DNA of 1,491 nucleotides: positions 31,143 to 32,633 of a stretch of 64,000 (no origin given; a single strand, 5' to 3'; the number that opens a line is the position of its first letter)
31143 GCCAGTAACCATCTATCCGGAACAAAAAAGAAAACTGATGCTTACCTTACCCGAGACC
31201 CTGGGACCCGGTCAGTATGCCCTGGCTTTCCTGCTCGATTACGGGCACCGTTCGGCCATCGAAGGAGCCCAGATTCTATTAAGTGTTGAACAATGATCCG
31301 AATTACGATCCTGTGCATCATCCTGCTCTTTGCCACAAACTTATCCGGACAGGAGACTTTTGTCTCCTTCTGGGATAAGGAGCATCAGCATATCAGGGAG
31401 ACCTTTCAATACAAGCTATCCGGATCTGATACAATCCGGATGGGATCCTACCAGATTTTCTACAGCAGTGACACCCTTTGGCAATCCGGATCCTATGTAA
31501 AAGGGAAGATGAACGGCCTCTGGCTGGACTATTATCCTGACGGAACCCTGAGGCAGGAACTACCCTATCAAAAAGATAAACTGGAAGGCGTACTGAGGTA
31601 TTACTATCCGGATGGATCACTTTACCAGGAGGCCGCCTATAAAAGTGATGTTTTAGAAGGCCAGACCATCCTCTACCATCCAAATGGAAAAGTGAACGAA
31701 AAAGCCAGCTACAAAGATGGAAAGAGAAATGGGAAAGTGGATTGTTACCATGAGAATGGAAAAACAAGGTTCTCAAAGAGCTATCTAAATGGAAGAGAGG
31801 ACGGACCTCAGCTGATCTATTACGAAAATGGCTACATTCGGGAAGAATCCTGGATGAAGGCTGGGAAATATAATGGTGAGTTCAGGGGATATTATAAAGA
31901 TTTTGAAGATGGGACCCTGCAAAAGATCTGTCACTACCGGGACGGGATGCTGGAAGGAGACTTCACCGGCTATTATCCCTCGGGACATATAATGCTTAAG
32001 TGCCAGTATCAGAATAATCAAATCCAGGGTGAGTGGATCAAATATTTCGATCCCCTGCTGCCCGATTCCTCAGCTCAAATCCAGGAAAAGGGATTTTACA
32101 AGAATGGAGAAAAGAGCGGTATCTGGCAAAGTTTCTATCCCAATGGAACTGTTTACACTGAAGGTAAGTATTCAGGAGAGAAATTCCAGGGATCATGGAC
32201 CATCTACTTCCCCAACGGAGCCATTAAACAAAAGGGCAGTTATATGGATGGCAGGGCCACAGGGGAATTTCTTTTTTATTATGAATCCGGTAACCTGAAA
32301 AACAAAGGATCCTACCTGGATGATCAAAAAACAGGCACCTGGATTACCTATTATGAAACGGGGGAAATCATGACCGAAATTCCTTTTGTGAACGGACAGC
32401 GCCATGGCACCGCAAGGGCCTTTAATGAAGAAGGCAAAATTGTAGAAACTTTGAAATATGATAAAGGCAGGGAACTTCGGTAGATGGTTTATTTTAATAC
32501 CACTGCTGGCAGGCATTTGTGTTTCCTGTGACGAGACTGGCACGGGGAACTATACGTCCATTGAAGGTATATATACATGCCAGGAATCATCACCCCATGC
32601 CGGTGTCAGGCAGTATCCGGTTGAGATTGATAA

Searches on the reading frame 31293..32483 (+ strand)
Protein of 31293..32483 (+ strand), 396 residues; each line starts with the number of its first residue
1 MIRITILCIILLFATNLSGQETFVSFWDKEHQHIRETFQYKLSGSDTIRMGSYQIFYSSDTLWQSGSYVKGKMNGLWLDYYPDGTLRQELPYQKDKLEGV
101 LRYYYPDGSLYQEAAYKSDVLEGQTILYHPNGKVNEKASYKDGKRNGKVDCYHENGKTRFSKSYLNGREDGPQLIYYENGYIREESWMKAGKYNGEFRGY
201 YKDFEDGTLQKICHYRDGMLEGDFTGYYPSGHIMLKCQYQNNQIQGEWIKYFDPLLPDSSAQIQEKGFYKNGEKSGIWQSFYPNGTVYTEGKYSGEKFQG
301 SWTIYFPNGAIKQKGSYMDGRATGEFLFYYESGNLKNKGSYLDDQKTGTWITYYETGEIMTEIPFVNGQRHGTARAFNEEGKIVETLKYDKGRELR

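Call 3: search_protein_families(library=pfam, proteins=[window:31293-32483:+], max_evalue=1)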
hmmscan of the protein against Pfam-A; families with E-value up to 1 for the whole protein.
window:31293-32483:+ (396 aa): 1 family
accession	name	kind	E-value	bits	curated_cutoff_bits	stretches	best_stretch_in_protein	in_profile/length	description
PF07661.19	MORN_2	-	2.1e-41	135.5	29.6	8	121-142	1-22/22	MORN repeat variant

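Call 4: search_protein_families(library=ncbifam, proteins=[window:31293-32483:+], max_evalue=1)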
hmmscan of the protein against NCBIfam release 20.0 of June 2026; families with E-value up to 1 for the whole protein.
window:31293-32483:+ (396 aa): 1 family
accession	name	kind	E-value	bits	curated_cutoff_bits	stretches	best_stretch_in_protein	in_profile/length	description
NF033566.1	adhes_LIC20035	equivalog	7e-33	114.1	250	3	163-319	158-319/434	LIC20035 family adhesin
